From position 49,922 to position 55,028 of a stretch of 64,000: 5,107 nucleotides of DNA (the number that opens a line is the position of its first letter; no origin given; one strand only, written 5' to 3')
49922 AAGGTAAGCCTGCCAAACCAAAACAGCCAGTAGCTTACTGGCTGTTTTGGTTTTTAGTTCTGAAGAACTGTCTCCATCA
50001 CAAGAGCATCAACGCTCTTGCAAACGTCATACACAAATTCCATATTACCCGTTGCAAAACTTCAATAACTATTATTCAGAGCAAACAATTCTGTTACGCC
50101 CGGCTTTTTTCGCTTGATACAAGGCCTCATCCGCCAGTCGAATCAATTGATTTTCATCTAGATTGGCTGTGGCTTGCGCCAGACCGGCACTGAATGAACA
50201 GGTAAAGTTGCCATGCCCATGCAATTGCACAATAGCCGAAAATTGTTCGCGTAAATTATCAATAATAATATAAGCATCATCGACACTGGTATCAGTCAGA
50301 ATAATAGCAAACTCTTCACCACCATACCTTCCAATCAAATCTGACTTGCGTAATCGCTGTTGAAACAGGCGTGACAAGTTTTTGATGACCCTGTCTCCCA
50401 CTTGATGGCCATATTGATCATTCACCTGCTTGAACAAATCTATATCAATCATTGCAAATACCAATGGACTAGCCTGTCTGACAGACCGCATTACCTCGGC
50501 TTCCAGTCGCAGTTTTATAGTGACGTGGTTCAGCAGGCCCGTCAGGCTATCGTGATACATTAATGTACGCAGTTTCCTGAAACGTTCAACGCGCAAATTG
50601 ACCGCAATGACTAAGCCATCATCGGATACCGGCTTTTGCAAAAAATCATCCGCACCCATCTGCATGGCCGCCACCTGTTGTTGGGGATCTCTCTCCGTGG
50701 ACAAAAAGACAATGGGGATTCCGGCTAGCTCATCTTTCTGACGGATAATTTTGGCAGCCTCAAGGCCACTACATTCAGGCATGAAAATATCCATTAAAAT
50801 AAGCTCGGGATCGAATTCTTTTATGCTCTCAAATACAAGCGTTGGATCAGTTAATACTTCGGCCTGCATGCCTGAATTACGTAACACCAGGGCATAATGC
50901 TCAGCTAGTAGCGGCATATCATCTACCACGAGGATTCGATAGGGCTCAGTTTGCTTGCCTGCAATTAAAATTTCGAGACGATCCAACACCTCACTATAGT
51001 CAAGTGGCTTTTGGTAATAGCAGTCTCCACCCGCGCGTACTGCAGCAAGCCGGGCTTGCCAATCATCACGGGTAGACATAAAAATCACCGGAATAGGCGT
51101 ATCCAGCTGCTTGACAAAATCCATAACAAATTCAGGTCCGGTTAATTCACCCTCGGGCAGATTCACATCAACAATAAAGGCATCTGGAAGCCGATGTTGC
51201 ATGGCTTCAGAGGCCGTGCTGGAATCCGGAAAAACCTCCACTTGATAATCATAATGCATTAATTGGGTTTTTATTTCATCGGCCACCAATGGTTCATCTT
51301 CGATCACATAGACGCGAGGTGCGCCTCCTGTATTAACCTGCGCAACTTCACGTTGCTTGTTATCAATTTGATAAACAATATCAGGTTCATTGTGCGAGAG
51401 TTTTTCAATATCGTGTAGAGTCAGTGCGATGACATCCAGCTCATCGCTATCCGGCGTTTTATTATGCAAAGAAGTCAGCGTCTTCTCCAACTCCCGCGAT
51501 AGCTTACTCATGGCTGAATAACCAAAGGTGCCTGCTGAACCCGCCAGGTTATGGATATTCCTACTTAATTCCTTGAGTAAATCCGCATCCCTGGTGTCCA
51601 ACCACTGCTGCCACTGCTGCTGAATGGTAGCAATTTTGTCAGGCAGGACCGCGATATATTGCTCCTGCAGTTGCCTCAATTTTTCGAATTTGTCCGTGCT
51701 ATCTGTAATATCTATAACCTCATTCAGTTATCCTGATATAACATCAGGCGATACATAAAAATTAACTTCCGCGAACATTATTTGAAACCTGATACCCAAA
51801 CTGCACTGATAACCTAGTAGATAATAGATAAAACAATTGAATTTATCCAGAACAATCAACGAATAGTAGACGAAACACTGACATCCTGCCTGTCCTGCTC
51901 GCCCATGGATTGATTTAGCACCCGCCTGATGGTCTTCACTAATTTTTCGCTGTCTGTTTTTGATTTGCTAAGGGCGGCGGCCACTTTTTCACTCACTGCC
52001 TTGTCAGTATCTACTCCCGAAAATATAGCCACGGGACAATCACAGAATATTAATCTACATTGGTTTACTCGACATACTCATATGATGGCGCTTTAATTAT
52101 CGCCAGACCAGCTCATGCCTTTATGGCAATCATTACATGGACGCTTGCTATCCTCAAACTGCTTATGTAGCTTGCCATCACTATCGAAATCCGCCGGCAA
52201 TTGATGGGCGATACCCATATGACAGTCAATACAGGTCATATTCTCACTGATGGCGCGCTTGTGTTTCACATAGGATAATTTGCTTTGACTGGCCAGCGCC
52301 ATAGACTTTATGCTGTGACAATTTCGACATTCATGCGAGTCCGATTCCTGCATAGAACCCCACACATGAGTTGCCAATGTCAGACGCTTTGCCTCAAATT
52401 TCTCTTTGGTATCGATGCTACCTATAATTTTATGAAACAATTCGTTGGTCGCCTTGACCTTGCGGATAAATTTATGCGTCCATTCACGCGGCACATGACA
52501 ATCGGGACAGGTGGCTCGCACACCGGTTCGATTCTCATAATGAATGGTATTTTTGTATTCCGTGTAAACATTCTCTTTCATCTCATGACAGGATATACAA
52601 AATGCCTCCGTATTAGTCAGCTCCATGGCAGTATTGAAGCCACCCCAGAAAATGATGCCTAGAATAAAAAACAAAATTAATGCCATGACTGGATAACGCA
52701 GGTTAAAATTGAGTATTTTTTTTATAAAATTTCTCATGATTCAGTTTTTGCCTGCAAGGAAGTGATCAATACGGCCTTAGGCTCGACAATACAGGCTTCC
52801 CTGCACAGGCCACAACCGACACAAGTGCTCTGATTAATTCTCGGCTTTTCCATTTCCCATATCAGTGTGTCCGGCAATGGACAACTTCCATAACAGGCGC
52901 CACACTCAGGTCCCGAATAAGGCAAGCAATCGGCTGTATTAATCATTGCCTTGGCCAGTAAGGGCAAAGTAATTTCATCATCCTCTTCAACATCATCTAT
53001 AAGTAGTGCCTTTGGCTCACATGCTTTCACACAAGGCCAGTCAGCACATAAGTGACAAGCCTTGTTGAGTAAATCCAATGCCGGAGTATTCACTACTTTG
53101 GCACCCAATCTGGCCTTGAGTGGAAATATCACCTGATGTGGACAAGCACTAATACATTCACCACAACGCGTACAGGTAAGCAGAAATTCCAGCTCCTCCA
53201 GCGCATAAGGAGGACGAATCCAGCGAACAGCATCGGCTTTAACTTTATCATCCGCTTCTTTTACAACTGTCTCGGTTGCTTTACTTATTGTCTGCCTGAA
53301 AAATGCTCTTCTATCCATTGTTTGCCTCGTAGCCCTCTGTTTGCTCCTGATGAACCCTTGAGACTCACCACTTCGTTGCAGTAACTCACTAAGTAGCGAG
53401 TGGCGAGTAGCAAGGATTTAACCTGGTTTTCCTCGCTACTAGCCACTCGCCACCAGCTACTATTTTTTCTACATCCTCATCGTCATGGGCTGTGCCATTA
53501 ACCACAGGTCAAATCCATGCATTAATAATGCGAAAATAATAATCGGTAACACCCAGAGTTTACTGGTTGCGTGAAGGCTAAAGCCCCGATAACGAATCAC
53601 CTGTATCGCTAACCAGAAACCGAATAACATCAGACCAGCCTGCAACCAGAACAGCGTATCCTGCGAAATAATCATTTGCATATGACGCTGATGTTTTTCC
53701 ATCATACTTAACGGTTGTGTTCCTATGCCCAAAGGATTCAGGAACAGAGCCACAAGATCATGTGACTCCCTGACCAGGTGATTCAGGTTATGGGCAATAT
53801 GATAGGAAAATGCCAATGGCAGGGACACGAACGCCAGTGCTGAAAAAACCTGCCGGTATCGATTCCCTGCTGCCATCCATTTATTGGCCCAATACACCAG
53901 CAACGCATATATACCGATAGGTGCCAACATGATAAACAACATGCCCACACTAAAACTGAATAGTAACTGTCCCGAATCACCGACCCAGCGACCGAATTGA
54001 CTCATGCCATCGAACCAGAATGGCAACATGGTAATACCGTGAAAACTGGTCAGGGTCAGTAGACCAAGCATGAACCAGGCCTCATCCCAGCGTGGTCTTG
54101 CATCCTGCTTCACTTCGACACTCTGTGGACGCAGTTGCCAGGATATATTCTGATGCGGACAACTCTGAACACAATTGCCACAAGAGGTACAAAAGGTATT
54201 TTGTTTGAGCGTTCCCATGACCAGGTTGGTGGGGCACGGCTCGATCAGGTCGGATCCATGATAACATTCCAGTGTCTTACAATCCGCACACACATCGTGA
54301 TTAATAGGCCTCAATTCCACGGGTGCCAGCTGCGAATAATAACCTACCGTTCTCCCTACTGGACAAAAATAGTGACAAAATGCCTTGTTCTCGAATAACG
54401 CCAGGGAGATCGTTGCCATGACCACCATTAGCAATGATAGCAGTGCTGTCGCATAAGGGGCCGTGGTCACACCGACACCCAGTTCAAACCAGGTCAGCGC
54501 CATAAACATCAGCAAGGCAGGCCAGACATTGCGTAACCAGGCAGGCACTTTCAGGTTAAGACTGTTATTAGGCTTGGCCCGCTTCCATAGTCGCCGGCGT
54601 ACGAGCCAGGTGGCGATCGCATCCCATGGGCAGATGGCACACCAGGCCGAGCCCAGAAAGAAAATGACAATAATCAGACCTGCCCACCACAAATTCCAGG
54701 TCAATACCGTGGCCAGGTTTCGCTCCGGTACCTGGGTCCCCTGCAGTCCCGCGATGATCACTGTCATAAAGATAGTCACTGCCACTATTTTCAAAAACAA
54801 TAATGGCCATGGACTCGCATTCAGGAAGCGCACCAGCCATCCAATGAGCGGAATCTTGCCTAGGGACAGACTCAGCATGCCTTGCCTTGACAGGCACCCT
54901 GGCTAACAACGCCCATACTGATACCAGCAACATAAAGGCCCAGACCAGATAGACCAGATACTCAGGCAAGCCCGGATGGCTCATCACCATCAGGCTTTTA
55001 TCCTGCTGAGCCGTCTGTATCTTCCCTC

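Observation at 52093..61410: Atypical nap-like operon: cytochrome c4-like protein, NapA-like, and duplicated NapG/NapH modules ending with NapF and a pentaheme NapC-type protein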

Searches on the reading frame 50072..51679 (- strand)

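Call 24: search_protein_families(library=ncbifam, proteins=[window:50072-51679:-], max_evalue=1e-15)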
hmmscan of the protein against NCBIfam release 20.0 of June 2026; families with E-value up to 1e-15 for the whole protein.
window:50072-51679:- (535 aa): 62 families (the best 25 are shown)
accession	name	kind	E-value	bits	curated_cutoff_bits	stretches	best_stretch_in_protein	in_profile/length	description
NF007135.0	PRK09581.1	equivalog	2.3e-62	211.3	474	2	373-533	291-454/457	PleD family two-component system response regulator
NF047654.1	DiguCycDgcRLepto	equivalog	4.9e-59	199.7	500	1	249-532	5-294/295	diguanylate cyclase DgcR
NF038266.1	diguan_SiaD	equivalog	2.7e-45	154.7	290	1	368-531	88-252/252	biofilm regulation diguanylate cyclase SiaD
TIGR00254.1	GGDEF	domain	1.1e-44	152.1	37.4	1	372-533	3-166/168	diguanylate cyclase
NF007380.0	PRK09894.1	equivalog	2.2e-40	138.9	256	1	370-533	125-286/296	diguanylate cyclase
NF007423.1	PRK09966.1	equivalog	1.5e-36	126.1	325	1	369-524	234-390/390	diguanylate cyclase DgcN/YfiN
NF050064.1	BlResRespRegCbrR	equivalog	2.1e-33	115.9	600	1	289-533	167-414/415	bile resistance response regulator CbrR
NF041606.1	dguan_cyc_DgcA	equivalog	8.8e-33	113.7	370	1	392-535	196-340/340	diguanylate cyclase DgcA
TIGR02154.1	PhoB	equivalog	2.1e-32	112.3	296.2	1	248-368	4-124/226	phosphate regulon transcriptional regulator PhoB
NF007599.0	PRK10245.1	equivalog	2.9e-32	111.6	402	1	364-531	200-367/371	diguanylate cyclase AdrA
NF008296.0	PRK11083.1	equivalog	6.9e-32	110.7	273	1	247-373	4-127/228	two-component system response regulator CreB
NF040689.1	MtrAB_MtrA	equivalog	1.7e-31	109.3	300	1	249-368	1-117/219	MtrAB system response regulator MtrA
NF051473.1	DigCycDgcsShew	equivalog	5.1e-31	108.1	400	1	366-530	127-287/291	diguanylate cyclase DgcS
NF011955.1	PRK15426.1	equivalog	1.2e-30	106.2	408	1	372-534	396-561/564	cellulose biosynthesis regulator diguanylate cyclase DgcQ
NF041733.1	resp_reg_CseB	equivalog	2.8e-30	105.4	350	1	248-424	2-176/228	two-component system response regulator CseB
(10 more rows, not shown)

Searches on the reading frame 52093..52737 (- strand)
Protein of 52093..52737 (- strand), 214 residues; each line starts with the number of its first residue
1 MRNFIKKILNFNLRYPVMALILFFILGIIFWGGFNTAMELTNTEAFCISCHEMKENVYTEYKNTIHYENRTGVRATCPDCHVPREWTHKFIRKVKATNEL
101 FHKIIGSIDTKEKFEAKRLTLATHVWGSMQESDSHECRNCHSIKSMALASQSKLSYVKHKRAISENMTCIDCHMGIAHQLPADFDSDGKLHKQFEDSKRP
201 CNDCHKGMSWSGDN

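Call 3: search_protein_families(library=ncbifam, proteins=[window:52093-52737:-], max_evalue=0.001)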
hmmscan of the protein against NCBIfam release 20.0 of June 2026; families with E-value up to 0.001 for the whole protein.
window:52093-52737:- (214 aa): 6 families
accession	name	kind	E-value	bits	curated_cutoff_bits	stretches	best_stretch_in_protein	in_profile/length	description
TIGR02161.1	napC_nirT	subfamily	3.6e-81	271.5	310.6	1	20-182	21-183/185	periplasmic nitrate (or nitrite) reductase c-type cytochrome, NapC/NirT family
NF007906.0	PRK10617.1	equivalog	3.2e-74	249.2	349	1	20-182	30-192/200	cytochrome c-type protein NapC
TIGR02162.1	torC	equivalog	2.8e-69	234.2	478.2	1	18-196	17-196/387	pentaheme c-type cytochrome TorC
NF011606.0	PRK15032.1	equivalog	3e-51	174.7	455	1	1-203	1-201/390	pentaheme c-type cytochrome TorC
TIGR03153.1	cytochr_NrfH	equivalog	1.1e-14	54.7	134.2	1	18-178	2-138/138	cytochrome c nitrite reductase small subunit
TIGR03508.1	decahem_SO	subfamily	0.00066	19.2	192.2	0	45-206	3-151/258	DmsE family decaheme c-type cytochrome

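Call 4: search_protein_families(library=pfam, proteins=[window:52093-52737:-], max_evalue=0.001)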
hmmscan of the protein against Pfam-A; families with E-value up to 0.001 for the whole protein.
window:52093-52737:- (214 aa): 4 families
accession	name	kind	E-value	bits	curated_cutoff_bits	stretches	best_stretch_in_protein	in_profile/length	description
PF03264.19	Cytochrom_NNT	-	1.3e-73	246.9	24.1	1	18-181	10-172/174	NapC/NirT cytochrome c family, N-terminal region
PF14537.11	Cytochrom_c3_2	-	2.4e-06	28.4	25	0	41-83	23-66/79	Cytochrome c3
PF14522.11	Cytochrome_C7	-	4.9e-06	26.7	24.8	1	157-208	3-51/67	Cytochrome c7 and related cytochrome c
PF02085.21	Cytochrom_CIII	-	0.00017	22.3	22.9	0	45-85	47-86/101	Class III cytochrome C family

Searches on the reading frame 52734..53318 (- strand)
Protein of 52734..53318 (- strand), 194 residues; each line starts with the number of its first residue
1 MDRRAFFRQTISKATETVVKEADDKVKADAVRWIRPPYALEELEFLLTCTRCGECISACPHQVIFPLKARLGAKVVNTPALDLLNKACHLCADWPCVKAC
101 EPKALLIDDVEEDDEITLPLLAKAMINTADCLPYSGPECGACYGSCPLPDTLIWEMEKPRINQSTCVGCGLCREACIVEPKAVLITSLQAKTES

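Call 3: search_protein_families(library=ncbifam, proteins=[window:52734-53318:-], max_evalue=0.001)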
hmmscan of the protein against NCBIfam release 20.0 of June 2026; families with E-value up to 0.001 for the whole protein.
window:52734-53318:- (194 aa): 20 families
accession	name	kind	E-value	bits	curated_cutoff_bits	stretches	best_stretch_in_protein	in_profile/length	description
NF007012.0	PRK09476.1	equivalog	1.3e-29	103.2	269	1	3-186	11-206/254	ferredoxin-type protein NapG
TIGR00402.1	napF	equivalog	6.5e-19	68.3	102.2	1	4-178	2-145/149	ferredoxin-type protein NapF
TIGR00397.1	mauM_napG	subfamily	6.9e-19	68.2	178.85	1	24-183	30-194/213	MauM/NapG family ferredoxin-type protein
NF005503.0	PRK07118.1-2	equivalog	2.9e-07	30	252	0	123-184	127-184/292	RnfABCDGE type electron transport complex subunit B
NF058577.1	FdxA_fam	equivalog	1.9e-06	27.9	65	1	138-179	11-51/52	4Fe-4S ferredoxin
TIGR01971.1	NuoI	subfamily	7.3e-06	25.6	113.05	0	154-179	71-96/121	NADH-quinone oxidoreductase, chain I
TIGR02179.1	PorD_KorD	subfamily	2.1e-05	24.5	60.05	1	138-179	29-70/78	2-oxoacid:acceptor oxidoreductase, delta subunit, pyruvate/2-ketoisovalerate family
TIGR04105.1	FeFe_hydrog_B1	subfamily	2.3e-05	23.2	450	0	49-65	144-160/462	monomeric [FeFe] hydrogenase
TIGR04395.1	cutC_activ_rSAM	equivalog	2.8e-05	23.6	360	0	138-179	58-101/309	choline TMA-lyase-activating enzyme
NF040864.1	HgcB_ferredoxin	equivalog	4.6e-05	23.2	99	0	48-105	15-61/93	mercury methylation ferredoxin HgcB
NF005506.0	PRK07118.1-5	equivalog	5.3e-05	22.8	388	0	48-109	171-237/279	Fe-S cluster domain-containing protein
TIGR02512.1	FeFe_hydrog_A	subfamily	9.4e-05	21.4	405.95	0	48-66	51-69/375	[FeFe] hydrogenase, group A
NF042909.1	FMH_DH_FwdF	exception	9.9e-05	21.6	375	0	48-148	16-113/336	tungsten-dependent formylmethanofuran dehydrogenase subunit FwdF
NF006183.0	PRK08318.1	equivalog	0.0001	21.2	335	1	110-180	323-393/422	NAD-dependent dihydropyrimidine dehydrogenase subunit PreA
NF041836.1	rnfB_Methano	equivalog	0.00013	21.5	445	0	135-183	142-187/265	Rnf electron transport complex subunit RnfB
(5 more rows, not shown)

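Call 4: search_protein_families(library=pfam, proteins=[window:52734-53318:-], max_evalue=0.001)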
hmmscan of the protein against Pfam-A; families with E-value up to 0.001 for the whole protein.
window:52734-53318:- (194 aa): 10 families
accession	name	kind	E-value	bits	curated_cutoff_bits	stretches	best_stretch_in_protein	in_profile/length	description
PF12838.12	Fer4_7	-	2.4e-12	47.6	27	1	88-147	2-49/52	4Fe-4S dicluster domain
PF13237.11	Fer4_10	-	2.2e-10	40.7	25.5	1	138-176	11-52/53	4Fe-4S dicluster domain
PF13187.11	Fer4_9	-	8.2e-09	35.8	27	1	49-104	2-51/52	4Fe-4S dicluster domain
PF00037.32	Fer4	-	5.9e-08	32.6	21.1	2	49-64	8-23/24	4Fe-4S binding domain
PF12837.12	Fer4_6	-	1.2e-07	31.8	25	1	49-64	9-24/24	4Fe-4S binding domain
PF12797.12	Fer4_2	-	1.6e-07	31.2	24.5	1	158-176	2-20/22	4Fe-4S binding domain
PF14697.11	Fer4_21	-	3.7e-06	27.4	35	1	124-178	1-53/59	4Fe-4S dicluster domain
PF13183.11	Fer4_8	-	8.3e-05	23.5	27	0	44-62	49-67/68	4Fe-4S dicluster domain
PF12798.12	Fer4_3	-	0.00013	23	27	0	49-62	1-14/15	4Fe-4S binding domain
PF12800.12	Fer4_4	-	0.00024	21.6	24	1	48-60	3-15/17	4Fe-4S binding domain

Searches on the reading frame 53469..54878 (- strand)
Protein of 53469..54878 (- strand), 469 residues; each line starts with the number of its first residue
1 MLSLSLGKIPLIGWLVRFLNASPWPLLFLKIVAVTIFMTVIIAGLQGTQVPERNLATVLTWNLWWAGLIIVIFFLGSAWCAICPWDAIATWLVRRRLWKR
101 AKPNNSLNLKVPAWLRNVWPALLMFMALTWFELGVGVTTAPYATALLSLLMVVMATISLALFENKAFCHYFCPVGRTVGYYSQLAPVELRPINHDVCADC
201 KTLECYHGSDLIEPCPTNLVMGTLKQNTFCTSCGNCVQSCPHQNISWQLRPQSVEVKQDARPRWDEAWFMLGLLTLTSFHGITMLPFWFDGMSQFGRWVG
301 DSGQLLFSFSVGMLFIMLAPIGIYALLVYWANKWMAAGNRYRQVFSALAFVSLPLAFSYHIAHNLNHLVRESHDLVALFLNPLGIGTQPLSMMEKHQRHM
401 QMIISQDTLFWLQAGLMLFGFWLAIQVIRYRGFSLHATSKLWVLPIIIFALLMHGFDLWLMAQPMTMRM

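Call 3: search_protein_families(library=ncbifam, proteins=[window:53469-54878:-], max_evalue=0.001)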
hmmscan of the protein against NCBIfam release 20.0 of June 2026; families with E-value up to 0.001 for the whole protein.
window:53469-54878:- (469 aa): 2 families
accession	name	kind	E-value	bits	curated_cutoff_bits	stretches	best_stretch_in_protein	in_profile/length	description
TIGR02163.1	napH_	subfamily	2.1e-10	40.5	213.05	1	69-246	68-252/255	NapH/MauN family ferredoxin-type protein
NF007013.0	PRK09477.1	equivalog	1.4e-09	37.5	234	1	66-252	89-281/286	quinol dehydrogenase ferredoxin subunit NapH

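Call 4: search_protein_families(library=pfam, proteins=[window:53469-54878:-], max_evalue=0.001)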
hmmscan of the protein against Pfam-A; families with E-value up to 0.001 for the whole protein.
window:53469-54878:- (469 aa): 4 families
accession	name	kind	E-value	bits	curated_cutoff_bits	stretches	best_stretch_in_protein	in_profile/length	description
PF12801.12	Fer4_5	-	3.5e-06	27.3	22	0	59-99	3-46/48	4Fe-4S binding domain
PF13187.11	Fer4_9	-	0.0004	20.8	27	1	230-259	2-31/52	4Fe-4S dicluster domain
PF12838.12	Fer4_7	-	0.00051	20.9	27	1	230-250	2-22/52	4Fe-4S dicluster domain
PF00037.32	Fer4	-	0.00066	19.8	21.1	1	229-245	7-23/24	4Fe-4S binding domain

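Call 72: search_solved_structures(query=window:53469-54878:-, max_evalue=1)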
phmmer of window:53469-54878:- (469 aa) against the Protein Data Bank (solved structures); distinct sequences matched with E-value up to 1: 8.
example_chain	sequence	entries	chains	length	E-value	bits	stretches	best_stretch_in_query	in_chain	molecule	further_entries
7bkb_L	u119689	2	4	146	0.041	15.8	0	227-255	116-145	Formylmethanofuran dehydrogenase, subunit G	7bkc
9qqs_A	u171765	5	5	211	0.059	15.3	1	262-325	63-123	Modulator of smoothened protein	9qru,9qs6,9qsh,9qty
5t5i_G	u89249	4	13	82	0.34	12.8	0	223-245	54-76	Tungsten formylmethanofuran dehydrogenase subunit fwdG | Tungsten formylmethanofuran dehydrogenase, subunit G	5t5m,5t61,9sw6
9wrf_A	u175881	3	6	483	0.39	12.6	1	45-74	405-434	Broad substrate specificity amino-acid racemase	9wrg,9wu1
8ahx_B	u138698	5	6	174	0.45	12.4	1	171-247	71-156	Ion-translocating oxidoreductase complex subunit B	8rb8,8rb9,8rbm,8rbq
7bkb_K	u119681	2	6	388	0.68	11.8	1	227-258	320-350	Formylmethanofuran dehydrogenase, subunit F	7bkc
9sfi_A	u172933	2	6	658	0.88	11.4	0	191-243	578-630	CoB--CoM heterodisulfide reductase iron-sulfur subunit A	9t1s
1rja_A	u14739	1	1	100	0.89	11.4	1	333-370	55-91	Tyrosine-protein kinase 6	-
